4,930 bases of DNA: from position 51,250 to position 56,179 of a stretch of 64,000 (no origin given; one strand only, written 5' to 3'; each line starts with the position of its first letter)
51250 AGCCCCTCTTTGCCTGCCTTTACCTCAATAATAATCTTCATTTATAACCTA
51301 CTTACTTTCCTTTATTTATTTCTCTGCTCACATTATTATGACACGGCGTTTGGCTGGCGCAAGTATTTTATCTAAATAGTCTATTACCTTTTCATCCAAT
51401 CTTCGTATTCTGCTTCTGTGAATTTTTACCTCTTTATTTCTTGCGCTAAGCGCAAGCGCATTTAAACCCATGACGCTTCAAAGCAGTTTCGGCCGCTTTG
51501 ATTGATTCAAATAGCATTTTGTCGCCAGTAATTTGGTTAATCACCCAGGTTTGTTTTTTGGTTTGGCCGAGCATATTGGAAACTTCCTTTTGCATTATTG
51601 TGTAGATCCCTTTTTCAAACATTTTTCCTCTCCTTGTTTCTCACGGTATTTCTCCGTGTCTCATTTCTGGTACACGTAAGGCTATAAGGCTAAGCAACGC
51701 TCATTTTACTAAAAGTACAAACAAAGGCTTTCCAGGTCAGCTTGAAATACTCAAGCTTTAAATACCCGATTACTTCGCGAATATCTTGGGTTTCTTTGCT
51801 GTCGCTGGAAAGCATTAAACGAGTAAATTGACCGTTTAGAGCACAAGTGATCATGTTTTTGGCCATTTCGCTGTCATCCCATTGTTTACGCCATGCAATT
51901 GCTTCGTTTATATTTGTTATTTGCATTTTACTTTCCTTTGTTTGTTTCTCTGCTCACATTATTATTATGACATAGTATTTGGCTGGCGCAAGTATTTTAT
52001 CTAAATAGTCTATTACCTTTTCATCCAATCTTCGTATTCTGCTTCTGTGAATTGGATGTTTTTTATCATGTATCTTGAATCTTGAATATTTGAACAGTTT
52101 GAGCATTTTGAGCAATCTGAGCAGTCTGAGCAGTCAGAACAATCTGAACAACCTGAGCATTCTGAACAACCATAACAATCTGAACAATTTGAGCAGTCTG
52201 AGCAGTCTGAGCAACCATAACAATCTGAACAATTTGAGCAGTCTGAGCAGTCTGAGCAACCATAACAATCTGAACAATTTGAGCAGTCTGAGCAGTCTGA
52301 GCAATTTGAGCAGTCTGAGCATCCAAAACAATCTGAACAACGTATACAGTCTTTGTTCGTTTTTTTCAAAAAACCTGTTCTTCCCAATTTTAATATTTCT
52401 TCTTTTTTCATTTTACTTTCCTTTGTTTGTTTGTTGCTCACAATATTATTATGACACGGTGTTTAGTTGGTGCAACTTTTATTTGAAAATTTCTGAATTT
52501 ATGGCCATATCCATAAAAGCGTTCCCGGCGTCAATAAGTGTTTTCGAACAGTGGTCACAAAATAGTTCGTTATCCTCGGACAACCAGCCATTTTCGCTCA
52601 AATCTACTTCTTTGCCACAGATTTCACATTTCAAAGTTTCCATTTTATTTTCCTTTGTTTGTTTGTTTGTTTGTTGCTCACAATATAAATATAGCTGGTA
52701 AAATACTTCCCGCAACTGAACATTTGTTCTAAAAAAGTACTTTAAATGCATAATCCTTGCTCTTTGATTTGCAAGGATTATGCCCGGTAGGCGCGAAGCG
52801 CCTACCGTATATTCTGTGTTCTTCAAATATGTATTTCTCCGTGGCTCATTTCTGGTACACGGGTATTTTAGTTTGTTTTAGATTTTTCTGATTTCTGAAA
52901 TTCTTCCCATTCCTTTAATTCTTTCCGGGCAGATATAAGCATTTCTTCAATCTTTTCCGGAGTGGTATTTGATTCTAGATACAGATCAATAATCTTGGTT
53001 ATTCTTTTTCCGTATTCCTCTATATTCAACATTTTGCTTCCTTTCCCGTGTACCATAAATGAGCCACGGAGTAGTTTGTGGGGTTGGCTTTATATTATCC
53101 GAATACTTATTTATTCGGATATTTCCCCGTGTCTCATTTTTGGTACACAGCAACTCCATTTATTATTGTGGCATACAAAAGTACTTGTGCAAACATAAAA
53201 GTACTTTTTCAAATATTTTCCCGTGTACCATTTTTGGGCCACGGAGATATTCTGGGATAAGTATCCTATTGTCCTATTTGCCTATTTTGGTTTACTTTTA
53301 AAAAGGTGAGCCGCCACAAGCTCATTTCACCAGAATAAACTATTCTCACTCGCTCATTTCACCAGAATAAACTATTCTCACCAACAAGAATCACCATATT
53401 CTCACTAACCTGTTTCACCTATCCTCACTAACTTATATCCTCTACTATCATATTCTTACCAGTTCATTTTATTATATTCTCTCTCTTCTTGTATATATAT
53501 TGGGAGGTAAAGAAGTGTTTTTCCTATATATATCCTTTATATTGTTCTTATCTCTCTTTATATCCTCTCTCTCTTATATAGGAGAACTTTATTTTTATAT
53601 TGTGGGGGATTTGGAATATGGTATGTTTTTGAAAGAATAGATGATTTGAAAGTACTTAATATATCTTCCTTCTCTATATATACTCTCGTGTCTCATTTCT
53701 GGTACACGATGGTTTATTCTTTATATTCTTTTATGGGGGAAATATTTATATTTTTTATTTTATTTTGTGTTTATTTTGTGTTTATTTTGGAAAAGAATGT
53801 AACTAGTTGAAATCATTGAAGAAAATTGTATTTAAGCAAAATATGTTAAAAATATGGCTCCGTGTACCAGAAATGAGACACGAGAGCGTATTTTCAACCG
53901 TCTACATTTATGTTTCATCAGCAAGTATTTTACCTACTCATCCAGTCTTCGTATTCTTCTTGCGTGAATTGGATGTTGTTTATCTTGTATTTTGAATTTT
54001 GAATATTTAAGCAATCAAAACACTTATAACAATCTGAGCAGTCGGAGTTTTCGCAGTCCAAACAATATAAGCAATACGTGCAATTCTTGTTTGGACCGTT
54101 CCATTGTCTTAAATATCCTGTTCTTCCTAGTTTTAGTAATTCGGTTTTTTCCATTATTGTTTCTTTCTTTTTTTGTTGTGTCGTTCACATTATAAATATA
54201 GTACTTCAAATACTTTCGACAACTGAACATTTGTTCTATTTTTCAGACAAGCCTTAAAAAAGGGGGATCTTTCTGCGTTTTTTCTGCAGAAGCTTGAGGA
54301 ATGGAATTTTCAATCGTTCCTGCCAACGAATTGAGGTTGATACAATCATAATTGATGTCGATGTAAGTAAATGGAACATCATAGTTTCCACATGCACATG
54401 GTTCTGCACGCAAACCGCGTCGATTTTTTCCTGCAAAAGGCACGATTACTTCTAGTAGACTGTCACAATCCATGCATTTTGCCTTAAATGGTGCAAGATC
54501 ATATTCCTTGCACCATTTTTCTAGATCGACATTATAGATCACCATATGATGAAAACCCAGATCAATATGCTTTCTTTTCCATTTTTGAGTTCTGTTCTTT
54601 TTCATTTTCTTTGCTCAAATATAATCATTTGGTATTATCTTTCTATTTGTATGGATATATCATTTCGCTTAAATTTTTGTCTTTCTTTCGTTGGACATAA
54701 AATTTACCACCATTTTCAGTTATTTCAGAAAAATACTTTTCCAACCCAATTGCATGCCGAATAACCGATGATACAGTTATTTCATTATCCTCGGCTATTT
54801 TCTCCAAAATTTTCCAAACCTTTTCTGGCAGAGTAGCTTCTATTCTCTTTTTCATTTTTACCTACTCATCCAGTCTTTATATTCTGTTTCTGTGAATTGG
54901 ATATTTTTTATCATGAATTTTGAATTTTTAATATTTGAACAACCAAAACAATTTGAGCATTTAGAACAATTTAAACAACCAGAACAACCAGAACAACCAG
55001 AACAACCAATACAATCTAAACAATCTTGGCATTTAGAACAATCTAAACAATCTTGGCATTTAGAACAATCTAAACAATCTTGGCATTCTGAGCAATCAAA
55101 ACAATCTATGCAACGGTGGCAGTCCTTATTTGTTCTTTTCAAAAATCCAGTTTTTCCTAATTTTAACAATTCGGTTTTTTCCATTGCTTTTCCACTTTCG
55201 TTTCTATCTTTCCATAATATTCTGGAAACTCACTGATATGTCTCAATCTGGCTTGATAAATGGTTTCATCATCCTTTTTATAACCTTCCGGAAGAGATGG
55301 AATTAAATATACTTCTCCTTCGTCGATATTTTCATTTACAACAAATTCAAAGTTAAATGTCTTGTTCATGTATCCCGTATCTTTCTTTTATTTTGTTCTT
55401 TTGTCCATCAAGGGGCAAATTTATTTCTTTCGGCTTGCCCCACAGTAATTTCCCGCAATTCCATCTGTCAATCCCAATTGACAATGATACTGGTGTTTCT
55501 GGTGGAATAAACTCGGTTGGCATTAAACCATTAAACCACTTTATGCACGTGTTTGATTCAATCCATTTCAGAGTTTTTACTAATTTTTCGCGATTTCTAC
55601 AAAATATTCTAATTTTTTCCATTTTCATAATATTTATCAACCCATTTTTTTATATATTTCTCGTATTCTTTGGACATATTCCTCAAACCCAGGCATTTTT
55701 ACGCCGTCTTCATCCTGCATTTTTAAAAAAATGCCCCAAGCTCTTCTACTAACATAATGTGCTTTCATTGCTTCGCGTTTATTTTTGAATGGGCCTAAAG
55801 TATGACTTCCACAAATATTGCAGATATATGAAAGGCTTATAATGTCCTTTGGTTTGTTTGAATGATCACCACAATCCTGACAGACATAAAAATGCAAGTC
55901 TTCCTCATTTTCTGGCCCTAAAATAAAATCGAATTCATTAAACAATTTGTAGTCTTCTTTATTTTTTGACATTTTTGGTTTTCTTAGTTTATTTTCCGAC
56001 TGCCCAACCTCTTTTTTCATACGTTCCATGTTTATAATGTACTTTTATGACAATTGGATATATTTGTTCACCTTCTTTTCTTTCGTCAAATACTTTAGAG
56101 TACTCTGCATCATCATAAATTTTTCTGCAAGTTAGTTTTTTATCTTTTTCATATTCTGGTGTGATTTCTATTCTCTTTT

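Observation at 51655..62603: Twelve copies of a 22-bp CGTG-N14-CACG motif in two distant clusters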

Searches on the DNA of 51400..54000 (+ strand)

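Call 14: search_dna_similar(query=window:51400-54000:+, collection=phages, mode=distant, max_rows=20)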
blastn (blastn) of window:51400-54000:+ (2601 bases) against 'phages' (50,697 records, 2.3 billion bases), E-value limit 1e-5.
No match.

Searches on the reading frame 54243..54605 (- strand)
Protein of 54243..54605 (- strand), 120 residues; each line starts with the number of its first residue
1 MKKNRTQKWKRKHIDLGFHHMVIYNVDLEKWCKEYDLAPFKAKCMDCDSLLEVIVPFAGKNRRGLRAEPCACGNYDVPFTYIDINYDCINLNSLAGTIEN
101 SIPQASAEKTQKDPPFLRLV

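Call 66: search_protein_families(library=pfam, proteins=[window:54243-54605:-], max_evalue=0.05)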
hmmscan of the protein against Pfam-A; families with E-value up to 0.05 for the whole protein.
window:54243-54605:- (120 aa): 1 family
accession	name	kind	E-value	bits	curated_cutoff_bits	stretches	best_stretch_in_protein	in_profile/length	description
PF11678.14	Tle3_C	-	0.009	16.1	23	1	4-58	55-109/174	Antibacterial effector protein Tle3, C-terminal domain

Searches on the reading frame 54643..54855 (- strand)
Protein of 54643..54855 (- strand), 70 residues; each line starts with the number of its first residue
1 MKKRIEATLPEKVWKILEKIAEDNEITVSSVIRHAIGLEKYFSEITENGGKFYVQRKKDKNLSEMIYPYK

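Call 66: search_protein_families(library=pfam, proteins=[window:54643-54855:-], max_evalue=0.05)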
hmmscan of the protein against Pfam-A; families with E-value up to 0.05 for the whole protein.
window:54643-54855:- (70 aa): 3 families
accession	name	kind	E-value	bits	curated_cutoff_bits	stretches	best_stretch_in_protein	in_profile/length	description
PF07878.17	RHH_5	-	1.3e-05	25.3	26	1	3-36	2-35/43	CopG-like RHH_1 or ribbon-helix-helix domain, RHH_5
PF01402.27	RHH_1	-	0.00022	21.5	20.5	1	4-36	1-33/39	Ribbon-helix-helix protein, copG family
PF13467.12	RHH_4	-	0.0072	16.8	25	1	11-33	19-41/67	Ribbon-helix-helix domain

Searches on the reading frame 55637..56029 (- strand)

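Call 66: search_protein_families(library=pfam, proteins=[window:55637-56029:-], max_evalue=0.05)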
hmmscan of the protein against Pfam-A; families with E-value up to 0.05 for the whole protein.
window:55637-56029:- (130 aa): 4 families
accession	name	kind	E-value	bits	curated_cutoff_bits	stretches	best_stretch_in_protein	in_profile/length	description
PF03804.19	DUF325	-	0.0055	16.9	28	1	41-75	76-112/137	Viral proteins of unknown function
PF23477.1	zf_Tbcl_2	-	0.032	14.4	27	0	68-82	6-20/37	Probable treble clef zinc finger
PF02318.22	FYVE_2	-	0.037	14.7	27.2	0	3-75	40-102/118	FYVE-type zinc finger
PF02148.25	zf-UBP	-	0.047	14.4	22.7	0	50-96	1-37/63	Zn-finger in ubiquitin-hydrolases and other protein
